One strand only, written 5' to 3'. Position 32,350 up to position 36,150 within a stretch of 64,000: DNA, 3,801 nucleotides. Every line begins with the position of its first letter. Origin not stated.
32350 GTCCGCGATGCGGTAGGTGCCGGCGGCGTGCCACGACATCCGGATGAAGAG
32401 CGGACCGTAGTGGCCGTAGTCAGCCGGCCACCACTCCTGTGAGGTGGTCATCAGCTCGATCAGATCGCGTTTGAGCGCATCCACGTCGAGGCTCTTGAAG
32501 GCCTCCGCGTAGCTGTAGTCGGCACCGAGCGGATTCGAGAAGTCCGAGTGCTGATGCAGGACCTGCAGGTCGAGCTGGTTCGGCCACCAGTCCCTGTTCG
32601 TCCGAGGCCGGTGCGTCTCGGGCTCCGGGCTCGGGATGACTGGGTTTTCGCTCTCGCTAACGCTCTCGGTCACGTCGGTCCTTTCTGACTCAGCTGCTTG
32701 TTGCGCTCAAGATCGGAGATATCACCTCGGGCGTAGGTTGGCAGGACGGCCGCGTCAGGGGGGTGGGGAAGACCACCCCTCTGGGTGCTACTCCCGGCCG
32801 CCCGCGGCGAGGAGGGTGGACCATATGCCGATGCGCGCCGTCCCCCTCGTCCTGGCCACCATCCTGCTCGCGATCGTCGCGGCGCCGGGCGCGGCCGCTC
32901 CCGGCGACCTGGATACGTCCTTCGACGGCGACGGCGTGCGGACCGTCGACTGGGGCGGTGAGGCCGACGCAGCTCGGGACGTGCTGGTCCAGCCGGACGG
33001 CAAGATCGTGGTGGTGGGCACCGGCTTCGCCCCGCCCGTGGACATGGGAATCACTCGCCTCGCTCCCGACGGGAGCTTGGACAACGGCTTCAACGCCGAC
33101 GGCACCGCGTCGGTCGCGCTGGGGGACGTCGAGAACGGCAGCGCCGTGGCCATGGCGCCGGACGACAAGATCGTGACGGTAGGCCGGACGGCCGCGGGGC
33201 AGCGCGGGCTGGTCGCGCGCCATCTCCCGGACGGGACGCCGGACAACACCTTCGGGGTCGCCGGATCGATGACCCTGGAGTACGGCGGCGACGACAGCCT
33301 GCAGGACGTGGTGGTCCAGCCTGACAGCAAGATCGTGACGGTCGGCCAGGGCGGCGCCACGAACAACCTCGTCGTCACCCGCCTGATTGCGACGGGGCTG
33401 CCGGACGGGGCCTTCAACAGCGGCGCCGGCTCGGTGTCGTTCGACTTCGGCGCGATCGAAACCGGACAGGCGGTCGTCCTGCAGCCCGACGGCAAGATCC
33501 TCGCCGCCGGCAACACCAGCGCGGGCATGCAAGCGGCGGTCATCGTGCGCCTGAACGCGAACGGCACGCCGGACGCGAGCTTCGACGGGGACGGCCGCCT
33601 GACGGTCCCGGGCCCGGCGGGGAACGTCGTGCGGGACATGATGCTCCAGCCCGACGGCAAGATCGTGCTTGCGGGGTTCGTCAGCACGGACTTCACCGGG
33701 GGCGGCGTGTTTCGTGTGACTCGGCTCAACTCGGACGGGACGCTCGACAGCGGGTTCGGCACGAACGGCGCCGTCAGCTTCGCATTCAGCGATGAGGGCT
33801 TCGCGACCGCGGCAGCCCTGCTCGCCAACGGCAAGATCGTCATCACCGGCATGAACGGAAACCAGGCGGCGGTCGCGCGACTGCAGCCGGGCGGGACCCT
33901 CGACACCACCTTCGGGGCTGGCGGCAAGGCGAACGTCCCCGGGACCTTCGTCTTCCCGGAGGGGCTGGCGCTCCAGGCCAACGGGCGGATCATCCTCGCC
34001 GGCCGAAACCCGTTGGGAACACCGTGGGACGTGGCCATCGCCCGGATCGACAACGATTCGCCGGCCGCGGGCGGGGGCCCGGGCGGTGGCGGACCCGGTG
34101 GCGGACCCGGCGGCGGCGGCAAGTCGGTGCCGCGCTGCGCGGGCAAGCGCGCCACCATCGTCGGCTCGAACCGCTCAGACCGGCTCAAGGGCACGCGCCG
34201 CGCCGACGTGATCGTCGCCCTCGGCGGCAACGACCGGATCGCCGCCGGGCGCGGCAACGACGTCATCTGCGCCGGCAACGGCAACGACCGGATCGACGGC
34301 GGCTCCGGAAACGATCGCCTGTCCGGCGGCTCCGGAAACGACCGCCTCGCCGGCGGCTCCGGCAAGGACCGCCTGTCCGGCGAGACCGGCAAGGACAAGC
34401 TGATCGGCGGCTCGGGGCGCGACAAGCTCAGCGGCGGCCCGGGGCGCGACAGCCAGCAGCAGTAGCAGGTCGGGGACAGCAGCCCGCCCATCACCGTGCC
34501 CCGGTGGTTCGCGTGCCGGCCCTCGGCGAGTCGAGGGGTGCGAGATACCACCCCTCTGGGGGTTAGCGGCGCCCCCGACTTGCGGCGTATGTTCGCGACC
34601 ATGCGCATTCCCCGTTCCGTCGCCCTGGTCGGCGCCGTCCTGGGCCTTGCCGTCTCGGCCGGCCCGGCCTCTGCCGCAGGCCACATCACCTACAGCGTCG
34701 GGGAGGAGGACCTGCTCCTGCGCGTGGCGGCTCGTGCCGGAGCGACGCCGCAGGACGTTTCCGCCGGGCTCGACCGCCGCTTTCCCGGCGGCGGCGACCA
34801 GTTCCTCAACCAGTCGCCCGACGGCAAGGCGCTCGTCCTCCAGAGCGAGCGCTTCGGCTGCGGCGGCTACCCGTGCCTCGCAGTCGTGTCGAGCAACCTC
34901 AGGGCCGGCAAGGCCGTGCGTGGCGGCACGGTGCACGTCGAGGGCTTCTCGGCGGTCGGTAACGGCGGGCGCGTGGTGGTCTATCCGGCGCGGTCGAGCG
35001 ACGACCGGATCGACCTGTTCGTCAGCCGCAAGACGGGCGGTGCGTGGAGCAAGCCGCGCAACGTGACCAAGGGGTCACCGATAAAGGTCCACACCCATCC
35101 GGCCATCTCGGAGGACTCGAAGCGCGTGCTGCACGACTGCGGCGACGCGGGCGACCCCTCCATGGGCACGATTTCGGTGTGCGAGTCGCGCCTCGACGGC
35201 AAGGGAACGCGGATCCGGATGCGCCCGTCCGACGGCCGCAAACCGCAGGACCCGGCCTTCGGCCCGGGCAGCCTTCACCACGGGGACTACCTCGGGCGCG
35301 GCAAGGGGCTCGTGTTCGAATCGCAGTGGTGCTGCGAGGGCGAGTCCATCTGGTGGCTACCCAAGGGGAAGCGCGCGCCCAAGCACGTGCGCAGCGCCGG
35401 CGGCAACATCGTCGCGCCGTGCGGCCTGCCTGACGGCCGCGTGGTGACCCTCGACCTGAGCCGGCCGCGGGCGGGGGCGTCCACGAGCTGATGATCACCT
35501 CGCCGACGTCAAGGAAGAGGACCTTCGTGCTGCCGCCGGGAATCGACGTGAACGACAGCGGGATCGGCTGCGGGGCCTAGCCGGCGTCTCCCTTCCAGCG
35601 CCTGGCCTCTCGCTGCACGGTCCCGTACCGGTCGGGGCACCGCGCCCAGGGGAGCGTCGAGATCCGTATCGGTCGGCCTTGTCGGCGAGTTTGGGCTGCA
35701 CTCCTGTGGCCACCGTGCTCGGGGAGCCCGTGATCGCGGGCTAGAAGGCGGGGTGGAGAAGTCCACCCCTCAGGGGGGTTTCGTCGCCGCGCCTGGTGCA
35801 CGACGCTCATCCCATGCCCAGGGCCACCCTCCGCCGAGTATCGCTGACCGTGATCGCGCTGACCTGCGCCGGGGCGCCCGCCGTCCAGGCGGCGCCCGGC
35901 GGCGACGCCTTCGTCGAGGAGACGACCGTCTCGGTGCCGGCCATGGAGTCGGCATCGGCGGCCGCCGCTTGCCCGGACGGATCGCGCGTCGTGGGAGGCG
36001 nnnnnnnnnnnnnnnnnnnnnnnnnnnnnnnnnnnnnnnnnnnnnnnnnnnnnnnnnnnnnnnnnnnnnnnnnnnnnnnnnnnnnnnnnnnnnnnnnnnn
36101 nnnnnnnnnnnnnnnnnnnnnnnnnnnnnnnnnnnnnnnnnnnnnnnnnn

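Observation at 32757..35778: Conserved hairpin (GGGGTGG - purine-rich loop - CCACCCC - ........) at a fixed 45-47 nt before three consecutive start codons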

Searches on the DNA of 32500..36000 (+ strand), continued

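Call 71: search_with_rna_model(model_id=R1, sources=[L163, L164, L165, L166, L167, L168, L169, L170, L171, L172, L173, L174, L175, L176, L177, L178, L179, L180, L181, L182, L183, L184, L185], max_evalue=1)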
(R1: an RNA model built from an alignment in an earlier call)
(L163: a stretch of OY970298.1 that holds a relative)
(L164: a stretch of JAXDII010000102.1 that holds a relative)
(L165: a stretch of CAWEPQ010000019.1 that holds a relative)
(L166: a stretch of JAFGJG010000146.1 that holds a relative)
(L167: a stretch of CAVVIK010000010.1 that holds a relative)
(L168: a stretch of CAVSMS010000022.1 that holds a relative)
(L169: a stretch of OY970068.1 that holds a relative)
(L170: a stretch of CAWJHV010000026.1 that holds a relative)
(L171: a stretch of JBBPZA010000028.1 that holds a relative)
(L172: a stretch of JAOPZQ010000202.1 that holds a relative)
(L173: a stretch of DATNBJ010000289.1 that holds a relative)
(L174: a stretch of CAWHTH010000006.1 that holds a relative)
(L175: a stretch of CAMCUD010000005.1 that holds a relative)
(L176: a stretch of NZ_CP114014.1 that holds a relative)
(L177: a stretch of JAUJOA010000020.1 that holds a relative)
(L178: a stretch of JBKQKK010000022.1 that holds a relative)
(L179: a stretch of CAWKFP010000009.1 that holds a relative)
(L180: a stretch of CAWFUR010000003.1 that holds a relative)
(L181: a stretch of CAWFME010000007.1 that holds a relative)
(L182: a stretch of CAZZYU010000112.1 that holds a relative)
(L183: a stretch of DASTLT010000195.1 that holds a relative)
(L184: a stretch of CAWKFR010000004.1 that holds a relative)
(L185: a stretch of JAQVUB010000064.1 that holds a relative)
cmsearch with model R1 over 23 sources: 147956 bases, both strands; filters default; matches with E-value up to 1: 26.
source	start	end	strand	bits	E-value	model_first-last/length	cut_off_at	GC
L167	2940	2987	-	56.4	1.5e-12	1-48/48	no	0.67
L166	2929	2976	-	45.1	1.5e-09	1-48/48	no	0.77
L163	2940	2987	-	40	3.2e-08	1-48/48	no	0.65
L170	2906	2953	-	37.6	1.4e-07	1-48/48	no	0.71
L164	2933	2980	-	35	6.9e-07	1-48/48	no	0.73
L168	2906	2953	-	33.1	2.2e-06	1-48/48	no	0.67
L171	3667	3714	+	26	0.00017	1-48/48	no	0.69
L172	4821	4867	+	22.6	0.0014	1-48/48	no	0.74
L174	2945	2986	-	22.2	0.0017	1-48/48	no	0.71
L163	3673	3720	+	18.7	0.015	1-48/48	no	0.67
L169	3705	3752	+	18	0.022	1-48/48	no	0.79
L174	2951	2988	+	17.3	0.033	1-48/48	no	0.68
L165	3673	3720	+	16.8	0.045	1-48/48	no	0.65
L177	4896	4919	-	16.7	0.049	9-33/48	no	0.79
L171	3674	3694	-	15.1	0.13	9-29/48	no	0.71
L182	1454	1502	+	14.5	0.19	1-48/48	no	0.71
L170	2918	2966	+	14.3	0.2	1-48/48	no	0.73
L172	2940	2986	-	14.1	0.24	1-48/48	no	0.74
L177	4893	4940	+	13.9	0.27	1-48/48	no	0.71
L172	4790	4814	-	13.3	0.38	9-33/48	no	0.68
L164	3673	3720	+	12.6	0.57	1-48/48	no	0.65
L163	2960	2983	+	12.5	0.61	9-32/48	no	0.62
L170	3671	3718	+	12.3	0.68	1-48/48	no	0.73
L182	6159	6200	+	12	0.84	1-48/48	no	0.74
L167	494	521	+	11.9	0.92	1-48/48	no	0.82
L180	945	977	-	11.8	0.94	1-48/48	no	0.79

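Call 73: search_with_rna_model(model_id=R2, source=window, filters=off, max_evalue=10)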
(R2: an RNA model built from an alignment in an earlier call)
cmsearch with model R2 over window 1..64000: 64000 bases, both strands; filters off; matches with E-value up to 10: 160.
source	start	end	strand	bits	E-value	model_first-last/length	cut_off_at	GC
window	32758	32825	+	57.9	5.6e-17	3-70/74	-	0.74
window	35748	35809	+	46.2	2.5e-13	3-64/74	-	0.71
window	34533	34598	+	38.4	7.3e-11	3-68/74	-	0.68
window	59984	60015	+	9.9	0.056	29-60/74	-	0.84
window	50415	50442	+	8.9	0.11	34-61/74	-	0.79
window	35750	35771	-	8.9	0.12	3-24/74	-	0.68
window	32757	32781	-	8.4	0.16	3-27/74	-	0.72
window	40381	40410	+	8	0.21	44-73/74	-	0.67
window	42331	42371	+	8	0.21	30-70/74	-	0.76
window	53621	53655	+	7.8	0.26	23-56/74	-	0.71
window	55925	55950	+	7.3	0.37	23-48/74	-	0.77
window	40337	40370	+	6.9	0.46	36-69/74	-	0.79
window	25777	25804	+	6.9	0.47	42-69/74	-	0.86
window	11381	11413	+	6.9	0.47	33-65/74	-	0.7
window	24540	24579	+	6.5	0.62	33-72/74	-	0.8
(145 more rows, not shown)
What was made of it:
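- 32760..32787 (+): Copy a of the motif. G-arm GGGGTGG 32760-32766, loop GGAAGA 32767-32772, C-arm CCACCCC 32773-32779, tail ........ 32780-32787. The C-arm and tail also form CACCC-N4-GGGTG. R2 score 57.9 bits (call 73).
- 34535..34562 (+): Copy b of the motif. G-arm GGGGTGC, loop GAGATA, C-arm CCACCCC 34548-34554, tail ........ 34555-34562. R2 score 38.4 bits (call 73).
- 35750..35777 (+): Copy c of the motif. G-arm GGGGTGG, loop AGAAGT, C-arm CCACCCC 35763-35769, tail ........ 35770-35777. R2 score 46.2 bits (call 73).
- On REP/MITE-like dispersed repeat: There are 3 copies in 64 kb (call 73).
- Checked: A sequence model of the element scores the three copies at 58, 46 and 38 bits, while the next best hit in the window, with filters off, scores 9.9 bits (call 73).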
